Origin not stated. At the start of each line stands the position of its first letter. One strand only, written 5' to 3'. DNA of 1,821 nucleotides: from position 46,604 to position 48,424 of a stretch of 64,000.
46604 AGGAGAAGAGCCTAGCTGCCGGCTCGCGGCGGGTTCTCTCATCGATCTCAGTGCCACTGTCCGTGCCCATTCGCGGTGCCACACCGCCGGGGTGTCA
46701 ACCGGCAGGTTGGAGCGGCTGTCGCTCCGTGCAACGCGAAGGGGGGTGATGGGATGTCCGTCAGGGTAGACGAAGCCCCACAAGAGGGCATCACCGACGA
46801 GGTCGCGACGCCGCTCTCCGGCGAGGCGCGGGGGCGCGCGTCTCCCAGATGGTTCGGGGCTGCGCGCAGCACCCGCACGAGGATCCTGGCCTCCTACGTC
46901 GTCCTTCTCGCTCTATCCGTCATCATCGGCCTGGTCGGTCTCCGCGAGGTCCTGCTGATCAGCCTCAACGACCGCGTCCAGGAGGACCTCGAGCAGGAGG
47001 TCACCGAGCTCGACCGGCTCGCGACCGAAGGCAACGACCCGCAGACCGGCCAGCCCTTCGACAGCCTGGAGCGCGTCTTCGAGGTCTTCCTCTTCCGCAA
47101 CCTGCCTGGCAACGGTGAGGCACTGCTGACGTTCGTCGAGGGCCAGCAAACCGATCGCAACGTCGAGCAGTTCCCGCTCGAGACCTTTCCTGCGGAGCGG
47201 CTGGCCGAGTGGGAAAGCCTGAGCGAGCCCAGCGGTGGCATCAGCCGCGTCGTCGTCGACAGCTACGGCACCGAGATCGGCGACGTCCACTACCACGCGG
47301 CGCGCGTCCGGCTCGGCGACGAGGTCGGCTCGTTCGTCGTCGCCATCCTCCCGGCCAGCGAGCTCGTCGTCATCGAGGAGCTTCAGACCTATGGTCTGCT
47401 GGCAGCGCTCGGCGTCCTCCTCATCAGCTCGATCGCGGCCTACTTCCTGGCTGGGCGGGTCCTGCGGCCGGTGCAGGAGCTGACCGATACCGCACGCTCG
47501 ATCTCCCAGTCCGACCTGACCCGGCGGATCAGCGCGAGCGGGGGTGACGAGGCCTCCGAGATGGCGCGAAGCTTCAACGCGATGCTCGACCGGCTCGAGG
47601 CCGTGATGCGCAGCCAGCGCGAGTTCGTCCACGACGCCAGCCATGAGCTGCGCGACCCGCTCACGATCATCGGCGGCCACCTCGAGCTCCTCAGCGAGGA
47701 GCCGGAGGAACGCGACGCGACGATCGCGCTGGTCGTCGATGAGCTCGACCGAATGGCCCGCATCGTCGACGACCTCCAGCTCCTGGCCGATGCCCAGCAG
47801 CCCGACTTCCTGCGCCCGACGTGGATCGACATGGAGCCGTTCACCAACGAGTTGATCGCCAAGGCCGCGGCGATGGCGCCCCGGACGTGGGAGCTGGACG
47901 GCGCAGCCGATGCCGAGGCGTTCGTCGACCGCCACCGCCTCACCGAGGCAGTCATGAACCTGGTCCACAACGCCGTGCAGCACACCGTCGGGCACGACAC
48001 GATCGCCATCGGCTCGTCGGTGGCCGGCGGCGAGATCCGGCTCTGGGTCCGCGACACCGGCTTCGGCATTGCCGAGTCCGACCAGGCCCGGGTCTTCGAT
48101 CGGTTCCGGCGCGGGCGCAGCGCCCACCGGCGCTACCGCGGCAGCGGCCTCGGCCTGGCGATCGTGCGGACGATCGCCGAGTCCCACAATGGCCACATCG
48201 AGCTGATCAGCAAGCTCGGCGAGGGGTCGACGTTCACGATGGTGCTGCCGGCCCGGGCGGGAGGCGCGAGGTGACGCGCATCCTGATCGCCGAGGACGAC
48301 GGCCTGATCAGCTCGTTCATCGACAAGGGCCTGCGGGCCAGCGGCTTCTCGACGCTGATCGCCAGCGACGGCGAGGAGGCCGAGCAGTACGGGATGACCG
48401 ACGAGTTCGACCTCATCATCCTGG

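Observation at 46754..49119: HK→RR two-component pair immediately upstream of, and co-oriented with, the giant surface-protein gene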

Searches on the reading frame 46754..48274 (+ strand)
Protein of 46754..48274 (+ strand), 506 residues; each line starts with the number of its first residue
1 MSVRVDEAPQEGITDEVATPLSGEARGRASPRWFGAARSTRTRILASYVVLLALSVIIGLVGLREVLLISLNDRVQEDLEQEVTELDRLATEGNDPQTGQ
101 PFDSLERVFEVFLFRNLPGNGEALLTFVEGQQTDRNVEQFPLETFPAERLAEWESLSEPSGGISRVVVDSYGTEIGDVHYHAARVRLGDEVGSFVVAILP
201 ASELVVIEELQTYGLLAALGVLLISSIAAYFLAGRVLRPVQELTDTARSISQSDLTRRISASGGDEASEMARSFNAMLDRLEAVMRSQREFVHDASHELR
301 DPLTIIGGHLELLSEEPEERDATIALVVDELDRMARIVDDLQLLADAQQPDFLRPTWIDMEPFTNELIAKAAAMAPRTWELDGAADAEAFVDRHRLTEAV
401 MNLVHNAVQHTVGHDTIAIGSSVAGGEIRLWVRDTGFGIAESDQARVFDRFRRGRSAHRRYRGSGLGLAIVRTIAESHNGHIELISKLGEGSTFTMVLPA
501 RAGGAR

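Call 10: search_protein_families(library=pfam, proteins=[window:46754-48274:+], max_evalue=0.01)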
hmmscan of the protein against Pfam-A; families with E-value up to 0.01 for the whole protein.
window:46754-48274:+ (506 aa): 4 families
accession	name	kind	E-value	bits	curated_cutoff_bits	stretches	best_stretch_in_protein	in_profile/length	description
PF02518.31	HATPase_c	-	5.7e-25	88.3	26.4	1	392-501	2-110/111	Histidine kinase-, DNA gyrase B-, and HSP90-like ATPase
PF00672.30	HAMP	-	6.8e-15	55.6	25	1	231-283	1-53/53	HAMP domain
PF00512.31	HisKA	-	7.1e-14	52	26.9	1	288-349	2-65/66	His Kinase A (phospho-acceptor) domain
PF13581.12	HATPase_c_2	-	0.00014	22.3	27.4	1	396-481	36-113/127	Histidine kinase-like ATPase domain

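Call 12: find_related_loci(query=window:46754-48274:+, collection=genome_contigs, flank=10000)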
Query window:46754-48274:+ (506 aa) in genome_contigs; peptide patterns used: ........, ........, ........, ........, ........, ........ (x = any residue, [..] = any of these).
126 stretches matched a pattern; 44 encode a relative of the query (tblastn E <= 1e-3); 44 distinct loci.
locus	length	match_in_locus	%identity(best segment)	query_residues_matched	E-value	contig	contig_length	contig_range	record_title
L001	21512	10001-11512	88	1-504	0e+0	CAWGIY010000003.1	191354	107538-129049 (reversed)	MAG: uncultured Chloroflexia bacterium isolate MFD05747.bin.1.151 genome assembly, contig: contig_16168, whole genome sh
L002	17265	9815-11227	58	33-503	4e-174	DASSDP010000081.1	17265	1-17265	MAG TPA_asm: Actinomycetota bacterium isolate SMAG_U953 k141_1190233, whole genome shotgun sequence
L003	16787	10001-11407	56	35-503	2e-171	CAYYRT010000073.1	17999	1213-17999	MAG TPA_asm: uncultured Acidimicrobiaceae bacterium isolate binchicken_co31_95 genome assembly, contig: k141_1502038, wh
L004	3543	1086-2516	58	24-499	2e-178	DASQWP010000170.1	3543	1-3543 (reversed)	MAG TPA_asm: Gaiellaceae bacterium isolate SMAG_U11016 k141_67730, whole genome shotgun sequence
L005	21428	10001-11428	57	33-505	1e-165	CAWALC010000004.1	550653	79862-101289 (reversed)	MAG: uncultured Actinomycetes bacterium isolate MFD02360.bin.2.70 genome assembly, contig: contig_8975, whole genome sho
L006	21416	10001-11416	58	28-499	1e-167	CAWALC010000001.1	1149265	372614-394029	MAG: uncultured Actinomycetes bacterium isolate MFD02360.bin.2.70 genome assembly, contig: contig_1926, whole genome sho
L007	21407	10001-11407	54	32-501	2e-160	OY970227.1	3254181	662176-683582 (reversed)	MAG: uncultured Acidimicrobiia bacterium isolate MFD06229.bin.1.171 genome assembly, chromosome: 1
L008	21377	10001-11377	53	41-498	1e-146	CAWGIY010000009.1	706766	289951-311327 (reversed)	MAG: uncultured Chloroflexia bacterium isolate MFD05747.bin.1.151 genome assembly, contig: contig_8974, whole genome sho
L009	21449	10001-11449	51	20-501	6e-143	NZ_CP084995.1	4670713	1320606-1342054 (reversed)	Humibacillus xanthopallidus strain SLM-627 chromosome, complete genome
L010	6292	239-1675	49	18-499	4e-133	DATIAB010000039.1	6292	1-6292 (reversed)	MAG TPA_asm: Ornithinibacter sp. isolate SMAG_U16253 k141_1642342, whole genome shotgun sequence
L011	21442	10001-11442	62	17-499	3e-123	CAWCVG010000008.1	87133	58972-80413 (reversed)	MAG: uncultured Actinomycetes bacterium isolate MFD00962.bin.2.86 genome assembly, contig: contig_151310, whole genome s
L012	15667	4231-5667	59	20-499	2e-180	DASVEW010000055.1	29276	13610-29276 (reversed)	MAG TPA_asm: Gaiellaceae bacterium isolate SMAG_U2072 k141_853121, whole genome shotgun sequence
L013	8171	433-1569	31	142-505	2e-31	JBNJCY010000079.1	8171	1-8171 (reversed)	MAG: Actinomycetota bacterium isolate Y23_7dBSe1.bin.149 NODE_10016_length_8171_cov_3.967170, whole genome shotgun seque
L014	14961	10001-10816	32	235-502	6e-28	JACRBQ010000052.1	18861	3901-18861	MAG: Chloroflexi bacterium isolate NC_groundwater_1624_Pr3_B-0.1um_63_24 SR-2_scaffold_141_1033014, whole genome shotgun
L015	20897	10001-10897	32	221-501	6e-27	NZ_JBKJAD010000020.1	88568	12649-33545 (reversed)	Azonexus caeni strain KACC11481 NODE_20_length_88568_cov_108.194175, whole genome shotgun sequence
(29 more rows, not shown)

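Call 21: search_protein_families(library=ncbifam, proteins=[window:46754-48274:+], max_evalue=0.001)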
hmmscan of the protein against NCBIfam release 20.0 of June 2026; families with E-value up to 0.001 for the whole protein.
window:46754-48274:+ (506 aa): 88 families (the best 25 are shown)
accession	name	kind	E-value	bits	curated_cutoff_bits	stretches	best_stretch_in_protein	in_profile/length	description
TIGR01386.1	cztS_silS_copS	subfamily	1.5e-51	175.8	292.55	1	178-498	130-456/457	heavy metal sensor histidine kinase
NF040691.1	MtrAB_MtrB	equivalog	1.7e-47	162.6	450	1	210-503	186-495/507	MtrAB system histidine kinase MtrB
TIGR02966.1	phoR_proteo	equivalog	6.9e-46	156.8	334.2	1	279-497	105-332/333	phosphate regulon sensor histidine kinase PhoR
NF033092.0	HK_WalK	equivalog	2.4e-45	155.2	725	2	284-499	368-593/594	cell wall metabolism sensor histidine kinase WalK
NF046044.1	PnpS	equivalog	3.6e-45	154.6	400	1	286-499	168-390/390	two-component system histidine kinase PnpS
NF008312.0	PRK11100.1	equivalog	2.3e-40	138.9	356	1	179-500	148-474/477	two-component system sensor histidine kinase CreC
NF012163.2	BaeS_SmeS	equivalog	2.9e-40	138.6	500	1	212-484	164-442/457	sensor histidine kinase efflux regulator BaeS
NF007837.0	PRK10549.1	equivalog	1.4e-38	132.8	603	1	211-499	164-457/466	envelope stress sensor histidine kinase BaeS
NF041735.1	hist_kin_RppB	equivalog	2.1e-35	122.4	400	1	286-499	214-438/438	two-component system sensor histidine kinase RppB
NF007898.0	PRK10604.1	equivalog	7.8e-35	120.9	478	1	193-500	117-423/433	two-component system sensor histidine kinase RstB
NF007007.0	PRK09470.1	equivalog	2.5e-34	119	486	1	205-499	161-458/463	envelope stress sensor histidine kinase CpxA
NF007004.0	PRK09467.1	equivalog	2.8e-33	115.4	415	1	219-500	163-436/440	two-component system sensor histidine kinase EnvZ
NF008468.0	PRK11360.1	equivalog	8.7e-33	113.5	646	1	291-502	399-610/616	two-component system sensor histidine kinase AtoS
NF052314.1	T9SS_HK_PorY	subfamily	2.8e-32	112.3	350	1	206-482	128-403/418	PorY family sensor histidine kinase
NF041210.1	his_kin_PieS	equivalog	6.8e-32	111.1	850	1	206-500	161-470/474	two component system sensor histidine kinase PieS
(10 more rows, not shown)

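Call 40: search_protein_families(library=pfam, proteins=[L006:6004-6843:-, L012:305-1144:-, L006:4867-5847:+, L012:1942-3723:-], max_evalue=0.01)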
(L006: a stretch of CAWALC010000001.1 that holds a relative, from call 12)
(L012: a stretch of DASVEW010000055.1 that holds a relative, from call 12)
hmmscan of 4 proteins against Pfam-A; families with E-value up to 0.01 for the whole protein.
L006:6004-6843:- (279 aa): 1 family
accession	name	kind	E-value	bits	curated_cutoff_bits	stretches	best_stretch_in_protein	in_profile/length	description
PF01636.29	APH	-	3.6e-14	53.6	23.2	1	17-209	4-216/239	Phosphotransferase enzyme family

L012:305-1144:- (279 aa): 1 family
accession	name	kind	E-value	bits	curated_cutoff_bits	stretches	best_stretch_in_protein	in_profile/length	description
PF01636.29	APH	-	2.1e-13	51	23.2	1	26-210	12-211/239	Phosphotransferase enzyme family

L006:4867-5847:+ (326 aa): 1 family
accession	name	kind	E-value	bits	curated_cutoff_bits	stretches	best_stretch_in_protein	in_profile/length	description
PF03706.18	LPG_synthase_TM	-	4.4e-19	69.5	33.4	1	20-297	2-297/302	Lysylphosphatidylglycerol synthase TM region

L012:1942-3723:- (593 aa): 4 families
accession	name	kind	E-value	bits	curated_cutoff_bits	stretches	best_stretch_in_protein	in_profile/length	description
PF02518.31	HATPase_c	-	1.1e-22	80.9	26.4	1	476-581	2-107/111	Histidine kinase-, DNA gyrase B-, and HSP90-like ATPase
PF00512.31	HisKA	-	9.8e-17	61.2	26.9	1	372-432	2-64/66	His Kinase A (phospho-acceptor) domain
PF00672.30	HAMP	-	1.3e-15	57.9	25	1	316-366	2-52/53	HAMP domain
PF13581.12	HATPase_c_2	-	0.003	18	27.4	1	468-561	21-112/127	Histidine kinase-like ATPase domain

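Call 77: predict_structure(alignment_id=A4)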
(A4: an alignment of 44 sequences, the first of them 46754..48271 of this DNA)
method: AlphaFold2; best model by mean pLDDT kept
length: 506 residues; sequences in the alignment: 44
mean_pLDDT: 79.9   pTM: 0.48
mean pLDDT of the five models: 79.9, 78.0, 76.3, 76.2, 74.8
residues with pLDDT >= 90: 153; 70-90: 254; 50-70: 47; < 50: 52
segments of 3 or more residues with pLDDT < 50: 1-37, 452-463, 504-506
pLDDT, mean of each block of 10 residues (from residue 1): 33 34 32 47 78 88 90 91 89 85 88 84 88 81 86 86 76 89 88 91 88 88 85 68 61 60 70 81 80 81 89 91 91 86 83 91 96 91 93 94 90 92 93 91 76 37 66 91 91 93 49
secondary structure, 60 per line:
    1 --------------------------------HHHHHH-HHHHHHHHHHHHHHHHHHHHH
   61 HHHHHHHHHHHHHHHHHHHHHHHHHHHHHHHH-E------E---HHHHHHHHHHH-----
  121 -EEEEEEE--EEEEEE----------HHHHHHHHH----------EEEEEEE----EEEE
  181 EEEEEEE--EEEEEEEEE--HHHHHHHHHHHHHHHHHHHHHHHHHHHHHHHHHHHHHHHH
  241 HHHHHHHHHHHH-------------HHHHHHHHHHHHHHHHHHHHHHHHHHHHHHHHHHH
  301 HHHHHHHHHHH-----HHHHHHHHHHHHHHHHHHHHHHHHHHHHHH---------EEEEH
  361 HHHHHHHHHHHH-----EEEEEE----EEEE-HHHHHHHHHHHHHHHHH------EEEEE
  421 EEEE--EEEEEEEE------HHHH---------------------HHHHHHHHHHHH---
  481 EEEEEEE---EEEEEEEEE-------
elements in order: H33-38 H40-92 H105-115 E122-128 E131-136 H147-155 E166-172 E177-187 E190-198 H201-252 H266-311 H317-346 E356-359 H360-372 E378-383 E388-391 H393-409 E416-424 E427-434 H441-444 H466-477 E481-487 E491-499

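Call 79: fold_search(model_id=the predicted structure, library=pdb)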
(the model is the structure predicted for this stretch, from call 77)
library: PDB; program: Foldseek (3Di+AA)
matches with E <= 10: 1267; with E <= 0.001: 344
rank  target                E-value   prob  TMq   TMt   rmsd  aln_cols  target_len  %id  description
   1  9a5d_A                6.6e-24  1.00  0.39  0.33  29.7       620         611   18  Integrative model of WALK-YYCH by crosslinking MS and deep learning (released 2024-09-18)
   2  6rh0_A                1.8e-15  1.00  0.32  0.64   6.1       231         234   23  Revisiting pH-gated conformational switch. Complex HK853-RR468 pH 5.5 (released 2020-02-19)
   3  6rgy_B                1.8e-15  1.00  0.33  0.64   5.8       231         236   23  Revisiting pH-gated conformational switch. Complex HK853-RR468 pH 7.5 (released 2020-02-19)
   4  4jav_A                1.9e-15  1.00  0.30  0.57  10.9       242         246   24  Structural basis of a rationally rewired protein-protein interface (HK853wt and RR468mutant V13P, L14I, I17M and N21V) (released 2013-09-04)
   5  3dge_A                2.2e-15  1.00  0.32  0.62   6.4       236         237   24  Structure of a histidine kinase-response regulator complex reveals insights into Two-component signaling and a novel c (released 2009-07-07)
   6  4q20_B                2.3e-15  1.00  0.35  0.72   4.6       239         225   31  Crystal structure of a C-terminal part of tyrosine kinase (DivL) from Caulobacter crescentus CB15 at 2.50 A resolution (released 2014-04-23)
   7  4u7o_A                2.7e-15  1.00  0.38  0.79   4.4       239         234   24  Active histidine kinase bound with ATP (released 2015-09-02)
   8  6rh0_B                3.4e-15  1.00  0.32  0.64   6.2       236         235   23  Revisiting pH-gated conformational switch. Complex HK853-RR468 pH 5.5 (released 2020-02-19)
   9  4zki_A                4.7e-15  1.00  0.38  0.79   4.4       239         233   24  The crystal structure of Histidine Kinase YycG with ADP (released 2016-05-04)
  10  5c93_A                5.0e-15  1.00  0.38  0.79   4.4       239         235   24  Histidine kinase with ATP (released 2016-07-27)
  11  6rgz_A                5.2e-15  1.00  0.33  0.63   6.2       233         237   23  Revisiting pH-gated conformational switch. Complex HK853-RR468 pH 6.5 (released 2020-02-19)
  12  4q20_A                5.2e-15  1.00  0.32  0.65   7.5       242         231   33  Crystal structure of a C-terminal part of tyrosine kinase (DivL) from Caulobacter crescentus CB15 at 2.50 A resolution (released 2014-04-23)
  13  6rh8_A                7.1e-15  1.00  0.32  0.63   6.2       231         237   22  Revisiting pH-gated conformational switch. Complex HK853 mutant H260A -RR468 mutant D53A pH 5.3 (released 2020-02-19)
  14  4biu_D                7.5e-15  1.00  0.35  0.63  10.1       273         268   27  Crystal structure of CpxAHDC (orthorhombic form 1) (released 2014-02-12)
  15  4i5s_B                7.5e-15  1.00  0.37  0.46  34.1       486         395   20  Structure and function of sensor histidine kinase (released 2013-03-27)
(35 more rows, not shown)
